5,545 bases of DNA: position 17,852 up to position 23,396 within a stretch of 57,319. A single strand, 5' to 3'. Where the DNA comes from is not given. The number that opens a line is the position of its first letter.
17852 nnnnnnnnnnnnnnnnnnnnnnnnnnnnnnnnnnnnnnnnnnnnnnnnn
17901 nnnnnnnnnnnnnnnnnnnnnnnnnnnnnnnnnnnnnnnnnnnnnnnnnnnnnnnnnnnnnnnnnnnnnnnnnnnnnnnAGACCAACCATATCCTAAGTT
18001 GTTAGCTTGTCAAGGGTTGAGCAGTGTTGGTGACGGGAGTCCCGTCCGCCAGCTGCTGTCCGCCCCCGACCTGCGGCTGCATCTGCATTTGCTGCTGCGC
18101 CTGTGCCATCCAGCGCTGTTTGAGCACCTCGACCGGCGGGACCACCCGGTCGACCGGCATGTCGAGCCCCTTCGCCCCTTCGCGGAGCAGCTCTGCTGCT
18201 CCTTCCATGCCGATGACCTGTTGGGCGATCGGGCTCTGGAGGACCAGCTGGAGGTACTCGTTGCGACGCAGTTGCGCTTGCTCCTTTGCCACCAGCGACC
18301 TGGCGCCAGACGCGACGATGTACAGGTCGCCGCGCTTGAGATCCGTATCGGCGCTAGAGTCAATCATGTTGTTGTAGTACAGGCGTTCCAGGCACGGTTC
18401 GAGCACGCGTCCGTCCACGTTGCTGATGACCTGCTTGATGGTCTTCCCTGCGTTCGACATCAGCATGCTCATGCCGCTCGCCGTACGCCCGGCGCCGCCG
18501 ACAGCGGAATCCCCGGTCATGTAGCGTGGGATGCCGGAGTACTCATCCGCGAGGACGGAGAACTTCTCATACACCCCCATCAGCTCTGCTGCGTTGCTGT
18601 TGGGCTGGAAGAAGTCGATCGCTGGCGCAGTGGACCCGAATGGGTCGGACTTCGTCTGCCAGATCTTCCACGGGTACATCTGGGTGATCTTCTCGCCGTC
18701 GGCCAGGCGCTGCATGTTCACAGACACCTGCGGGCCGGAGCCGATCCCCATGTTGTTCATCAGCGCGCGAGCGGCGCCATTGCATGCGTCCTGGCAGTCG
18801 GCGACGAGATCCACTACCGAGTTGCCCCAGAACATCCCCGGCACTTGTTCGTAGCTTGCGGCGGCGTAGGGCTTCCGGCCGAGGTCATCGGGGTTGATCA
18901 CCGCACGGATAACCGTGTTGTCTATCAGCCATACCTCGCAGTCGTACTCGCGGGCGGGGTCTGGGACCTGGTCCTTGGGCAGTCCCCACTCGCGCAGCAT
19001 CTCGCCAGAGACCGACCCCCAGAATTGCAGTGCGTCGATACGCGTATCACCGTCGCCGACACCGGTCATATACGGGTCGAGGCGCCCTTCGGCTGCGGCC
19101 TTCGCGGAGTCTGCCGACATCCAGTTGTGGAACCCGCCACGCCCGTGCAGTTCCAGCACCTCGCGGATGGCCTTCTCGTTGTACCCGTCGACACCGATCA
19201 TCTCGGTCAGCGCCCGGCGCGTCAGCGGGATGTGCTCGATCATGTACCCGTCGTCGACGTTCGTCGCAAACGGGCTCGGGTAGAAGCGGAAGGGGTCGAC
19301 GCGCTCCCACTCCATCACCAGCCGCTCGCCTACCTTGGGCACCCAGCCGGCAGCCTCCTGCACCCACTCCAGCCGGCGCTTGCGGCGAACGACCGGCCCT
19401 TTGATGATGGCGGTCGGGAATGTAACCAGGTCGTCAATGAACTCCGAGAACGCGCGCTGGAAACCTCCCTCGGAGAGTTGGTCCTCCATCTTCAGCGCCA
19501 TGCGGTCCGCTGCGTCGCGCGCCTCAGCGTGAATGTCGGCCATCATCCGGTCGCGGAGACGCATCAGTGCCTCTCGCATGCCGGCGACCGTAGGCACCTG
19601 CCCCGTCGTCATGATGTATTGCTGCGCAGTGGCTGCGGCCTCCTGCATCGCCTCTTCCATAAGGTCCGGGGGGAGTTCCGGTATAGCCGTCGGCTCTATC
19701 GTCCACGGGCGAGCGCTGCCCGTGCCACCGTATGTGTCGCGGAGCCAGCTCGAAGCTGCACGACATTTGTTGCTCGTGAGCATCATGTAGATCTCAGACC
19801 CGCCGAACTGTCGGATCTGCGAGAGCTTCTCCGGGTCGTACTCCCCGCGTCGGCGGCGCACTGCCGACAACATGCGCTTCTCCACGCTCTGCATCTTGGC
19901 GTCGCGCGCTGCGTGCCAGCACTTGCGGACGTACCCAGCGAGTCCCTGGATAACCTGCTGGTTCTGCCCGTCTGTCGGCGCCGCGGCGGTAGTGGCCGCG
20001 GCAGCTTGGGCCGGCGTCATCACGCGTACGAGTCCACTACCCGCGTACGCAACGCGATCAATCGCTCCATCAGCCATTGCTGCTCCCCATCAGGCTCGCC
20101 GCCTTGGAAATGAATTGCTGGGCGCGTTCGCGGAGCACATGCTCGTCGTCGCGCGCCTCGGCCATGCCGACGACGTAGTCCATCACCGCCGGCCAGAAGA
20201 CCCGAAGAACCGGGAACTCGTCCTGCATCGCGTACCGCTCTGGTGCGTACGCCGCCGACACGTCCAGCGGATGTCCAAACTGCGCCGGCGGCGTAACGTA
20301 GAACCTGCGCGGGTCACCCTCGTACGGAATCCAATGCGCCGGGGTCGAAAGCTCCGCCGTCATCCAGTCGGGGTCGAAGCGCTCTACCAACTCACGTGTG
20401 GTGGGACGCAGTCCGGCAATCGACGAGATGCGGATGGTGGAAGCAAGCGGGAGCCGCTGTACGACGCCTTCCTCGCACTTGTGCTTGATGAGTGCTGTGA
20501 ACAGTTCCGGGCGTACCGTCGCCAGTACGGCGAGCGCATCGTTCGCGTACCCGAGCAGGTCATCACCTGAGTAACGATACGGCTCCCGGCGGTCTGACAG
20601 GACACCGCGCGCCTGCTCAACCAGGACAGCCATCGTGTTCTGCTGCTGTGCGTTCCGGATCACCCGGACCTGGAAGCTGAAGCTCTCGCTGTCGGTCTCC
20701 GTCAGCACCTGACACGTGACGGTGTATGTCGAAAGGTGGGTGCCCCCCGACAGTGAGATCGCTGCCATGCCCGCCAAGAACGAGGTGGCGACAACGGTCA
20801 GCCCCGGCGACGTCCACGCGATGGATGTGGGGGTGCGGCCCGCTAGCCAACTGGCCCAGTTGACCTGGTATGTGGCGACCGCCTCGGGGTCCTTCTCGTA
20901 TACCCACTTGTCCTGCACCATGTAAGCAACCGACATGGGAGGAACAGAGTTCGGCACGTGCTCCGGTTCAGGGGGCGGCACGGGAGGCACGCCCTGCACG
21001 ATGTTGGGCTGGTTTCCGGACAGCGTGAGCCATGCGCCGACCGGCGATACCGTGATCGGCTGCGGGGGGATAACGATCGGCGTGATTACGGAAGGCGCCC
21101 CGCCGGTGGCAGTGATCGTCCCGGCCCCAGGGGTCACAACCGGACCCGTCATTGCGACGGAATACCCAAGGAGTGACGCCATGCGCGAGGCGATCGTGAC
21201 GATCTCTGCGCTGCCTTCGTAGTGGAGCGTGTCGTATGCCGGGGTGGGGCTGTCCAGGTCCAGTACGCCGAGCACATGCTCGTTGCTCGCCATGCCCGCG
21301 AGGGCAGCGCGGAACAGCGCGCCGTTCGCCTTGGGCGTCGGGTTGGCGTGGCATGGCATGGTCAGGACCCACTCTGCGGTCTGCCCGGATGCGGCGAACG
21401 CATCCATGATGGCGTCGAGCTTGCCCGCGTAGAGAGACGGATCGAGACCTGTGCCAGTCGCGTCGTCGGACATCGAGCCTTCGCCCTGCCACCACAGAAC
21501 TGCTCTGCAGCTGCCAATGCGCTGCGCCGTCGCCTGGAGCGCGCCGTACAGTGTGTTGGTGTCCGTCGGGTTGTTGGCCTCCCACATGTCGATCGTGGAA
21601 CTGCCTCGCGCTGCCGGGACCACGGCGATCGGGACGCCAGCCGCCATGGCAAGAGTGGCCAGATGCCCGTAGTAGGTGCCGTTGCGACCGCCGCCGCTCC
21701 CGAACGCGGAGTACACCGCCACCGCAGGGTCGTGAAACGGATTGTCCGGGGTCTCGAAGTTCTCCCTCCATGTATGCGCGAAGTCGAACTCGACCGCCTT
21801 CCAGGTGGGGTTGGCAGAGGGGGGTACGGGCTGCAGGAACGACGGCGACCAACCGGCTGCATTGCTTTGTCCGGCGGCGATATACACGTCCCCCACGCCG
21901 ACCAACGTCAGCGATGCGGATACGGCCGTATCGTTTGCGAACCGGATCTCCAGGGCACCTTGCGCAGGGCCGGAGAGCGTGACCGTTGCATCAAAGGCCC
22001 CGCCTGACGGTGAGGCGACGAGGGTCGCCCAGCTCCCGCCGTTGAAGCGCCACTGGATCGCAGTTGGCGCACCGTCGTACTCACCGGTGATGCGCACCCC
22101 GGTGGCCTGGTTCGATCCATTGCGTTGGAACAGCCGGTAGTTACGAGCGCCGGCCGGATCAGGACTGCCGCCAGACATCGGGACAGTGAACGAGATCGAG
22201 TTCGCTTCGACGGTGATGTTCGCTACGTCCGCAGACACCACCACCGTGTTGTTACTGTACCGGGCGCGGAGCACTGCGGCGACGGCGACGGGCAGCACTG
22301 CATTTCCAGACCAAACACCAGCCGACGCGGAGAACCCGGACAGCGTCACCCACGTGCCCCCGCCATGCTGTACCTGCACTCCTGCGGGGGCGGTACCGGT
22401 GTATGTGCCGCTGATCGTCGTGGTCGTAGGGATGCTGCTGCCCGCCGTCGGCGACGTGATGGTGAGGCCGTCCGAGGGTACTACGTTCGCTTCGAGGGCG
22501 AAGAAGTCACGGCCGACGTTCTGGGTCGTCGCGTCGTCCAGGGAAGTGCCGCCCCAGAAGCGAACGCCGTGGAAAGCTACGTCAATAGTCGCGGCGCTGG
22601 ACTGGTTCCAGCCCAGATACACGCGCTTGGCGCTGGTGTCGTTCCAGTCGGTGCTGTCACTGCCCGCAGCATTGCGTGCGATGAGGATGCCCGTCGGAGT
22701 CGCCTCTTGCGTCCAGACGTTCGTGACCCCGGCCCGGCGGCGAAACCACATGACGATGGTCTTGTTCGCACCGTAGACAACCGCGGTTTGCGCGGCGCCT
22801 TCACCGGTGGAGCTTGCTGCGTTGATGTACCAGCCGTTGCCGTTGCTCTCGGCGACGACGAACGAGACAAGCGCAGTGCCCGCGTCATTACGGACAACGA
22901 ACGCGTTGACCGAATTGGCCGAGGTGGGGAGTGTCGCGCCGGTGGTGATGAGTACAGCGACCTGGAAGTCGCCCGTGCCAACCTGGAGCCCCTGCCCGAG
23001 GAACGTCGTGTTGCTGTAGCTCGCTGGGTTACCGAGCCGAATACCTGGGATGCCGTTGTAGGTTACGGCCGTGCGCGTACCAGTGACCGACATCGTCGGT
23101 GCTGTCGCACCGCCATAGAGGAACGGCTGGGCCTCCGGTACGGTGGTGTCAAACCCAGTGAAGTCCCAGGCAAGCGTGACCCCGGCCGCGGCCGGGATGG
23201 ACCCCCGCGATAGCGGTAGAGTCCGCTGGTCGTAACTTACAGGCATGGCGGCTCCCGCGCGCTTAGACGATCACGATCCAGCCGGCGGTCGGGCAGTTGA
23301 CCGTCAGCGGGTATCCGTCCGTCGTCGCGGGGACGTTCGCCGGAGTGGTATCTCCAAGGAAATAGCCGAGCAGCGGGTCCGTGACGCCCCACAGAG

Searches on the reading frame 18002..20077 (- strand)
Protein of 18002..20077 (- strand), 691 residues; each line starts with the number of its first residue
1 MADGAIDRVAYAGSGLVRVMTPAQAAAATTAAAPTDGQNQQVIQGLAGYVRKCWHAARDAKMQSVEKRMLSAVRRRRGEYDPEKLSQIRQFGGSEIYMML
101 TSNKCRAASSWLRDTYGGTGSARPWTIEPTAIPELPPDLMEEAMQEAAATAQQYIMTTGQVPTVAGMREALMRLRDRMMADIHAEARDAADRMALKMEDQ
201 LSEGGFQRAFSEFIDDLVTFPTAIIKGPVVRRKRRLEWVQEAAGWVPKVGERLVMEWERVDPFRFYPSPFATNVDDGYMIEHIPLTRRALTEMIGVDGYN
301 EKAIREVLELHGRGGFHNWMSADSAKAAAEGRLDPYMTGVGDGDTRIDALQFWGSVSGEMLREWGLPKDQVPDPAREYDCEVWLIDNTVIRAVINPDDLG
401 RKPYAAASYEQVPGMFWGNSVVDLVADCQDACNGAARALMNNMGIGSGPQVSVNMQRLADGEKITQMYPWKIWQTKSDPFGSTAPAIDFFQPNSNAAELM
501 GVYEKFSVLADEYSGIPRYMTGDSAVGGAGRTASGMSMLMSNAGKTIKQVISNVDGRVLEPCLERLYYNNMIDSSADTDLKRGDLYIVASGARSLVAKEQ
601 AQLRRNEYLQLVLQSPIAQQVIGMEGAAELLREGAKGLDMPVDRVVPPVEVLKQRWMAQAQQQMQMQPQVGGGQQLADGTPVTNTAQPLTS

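Call 8: search_protein_families(library=phrogs, proteins=[window:18002-20077:-], max_evalue=0.001)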
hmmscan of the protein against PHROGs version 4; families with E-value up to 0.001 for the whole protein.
window:18002-20077:- (691 aa): 2 families
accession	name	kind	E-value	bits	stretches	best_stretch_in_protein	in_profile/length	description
phrog_332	-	connector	1.5e-61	209.4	1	44-679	8-543/560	head-tail adaptor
phrog_1216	-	head and packaging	3.1e-10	40.2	1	382-549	321-489/714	portal protein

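Call 9: search_protein_families(library=pfam, proteins=[window:18002-20077:-], max_evalue=0.01)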
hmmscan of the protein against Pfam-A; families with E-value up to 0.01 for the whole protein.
window:18002-20077:- (691 aa): 1 family
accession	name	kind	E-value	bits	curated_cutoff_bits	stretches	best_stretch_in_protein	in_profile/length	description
PF23899.1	SU10_portal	-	6.3e-10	38.6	30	1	393-551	303-455/593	Phage SU10 portal protein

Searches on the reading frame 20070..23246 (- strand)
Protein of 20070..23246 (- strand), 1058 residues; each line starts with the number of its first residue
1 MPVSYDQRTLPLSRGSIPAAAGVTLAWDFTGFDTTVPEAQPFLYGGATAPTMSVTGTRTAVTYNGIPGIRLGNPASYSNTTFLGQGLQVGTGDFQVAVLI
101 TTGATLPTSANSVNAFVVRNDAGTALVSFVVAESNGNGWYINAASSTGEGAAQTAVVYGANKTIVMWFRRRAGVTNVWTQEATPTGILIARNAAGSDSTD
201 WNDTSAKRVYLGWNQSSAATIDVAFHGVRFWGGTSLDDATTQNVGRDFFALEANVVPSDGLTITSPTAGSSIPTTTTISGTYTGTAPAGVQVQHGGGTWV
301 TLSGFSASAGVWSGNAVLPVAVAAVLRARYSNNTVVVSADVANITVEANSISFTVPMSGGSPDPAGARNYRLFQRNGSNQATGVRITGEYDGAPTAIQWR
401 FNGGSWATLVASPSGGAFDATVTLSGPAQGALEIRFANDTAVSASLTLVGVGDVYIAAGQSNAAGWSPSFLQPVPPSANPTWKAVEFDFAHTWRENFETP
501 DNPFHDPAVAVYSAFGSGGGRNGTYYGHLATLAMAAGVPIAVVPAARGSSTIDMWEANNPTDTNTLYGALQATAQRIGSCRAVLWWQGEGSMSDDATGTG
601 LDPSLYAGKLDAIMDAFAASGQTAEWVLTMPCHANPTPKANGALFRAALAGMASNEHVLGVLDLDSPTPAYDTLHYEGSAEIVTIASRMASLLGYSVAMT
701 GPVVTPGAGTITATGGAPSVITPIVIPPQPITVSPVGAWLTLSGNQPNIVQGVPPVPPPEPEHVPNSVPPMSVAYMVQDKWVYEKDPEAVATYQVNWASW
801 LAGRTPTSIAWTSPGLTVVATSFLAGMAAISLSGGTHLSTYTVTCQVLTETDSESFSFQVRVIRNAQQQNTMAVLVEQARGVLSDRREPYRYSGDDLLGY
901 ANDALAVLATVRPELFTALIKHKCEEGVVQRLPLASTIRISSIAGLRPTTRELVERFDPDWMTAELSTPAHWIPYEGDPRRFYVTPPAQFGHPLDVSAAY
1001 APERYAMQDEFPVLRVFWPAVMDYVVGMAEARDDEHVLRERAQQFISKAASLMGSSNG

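Call 8: search_protein_families(library=phrogs, proteins=[window:20070-23246:-], max_evalue=0.001)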
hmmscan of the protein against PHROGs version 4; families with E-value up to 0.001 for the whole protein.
window:20070-23246:- (1058 aa): 2 families
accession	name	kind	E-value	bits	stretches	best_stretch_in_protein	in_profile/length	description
phrog_399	-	head and packaging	8.3e-20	72.3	1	871-1055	3-199/220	structural protein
phrog_23601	-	unknown function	3.3e-11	44.1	1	1008-1053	65-110/115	-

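Call 9: search_protein_families(library=pfam, proteins=[window:20070-23246:-], max_evalue=0.01)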
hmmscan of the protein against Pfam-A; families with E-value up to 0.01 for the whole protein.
window:20070-23246:- (1058 aa): 3 families
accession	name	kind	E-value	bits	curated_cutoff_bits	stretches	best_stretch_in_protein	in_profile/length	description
PF03629.24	SASA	-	9.9e-14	51.9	24.8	1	452-620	2-155/226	Carbohydrate esterase, sialic acid-specific acetylesterase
PF23148.1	Gp77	-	2.7e-13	50.7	27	1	785-854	1-77/84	Podophage GP4 fiber-tail adaptor protein gp77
PF23993.1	DUF7311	-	0.0023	18.9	27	1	316-436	13-138/150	Domain of unknown function (DUF7311)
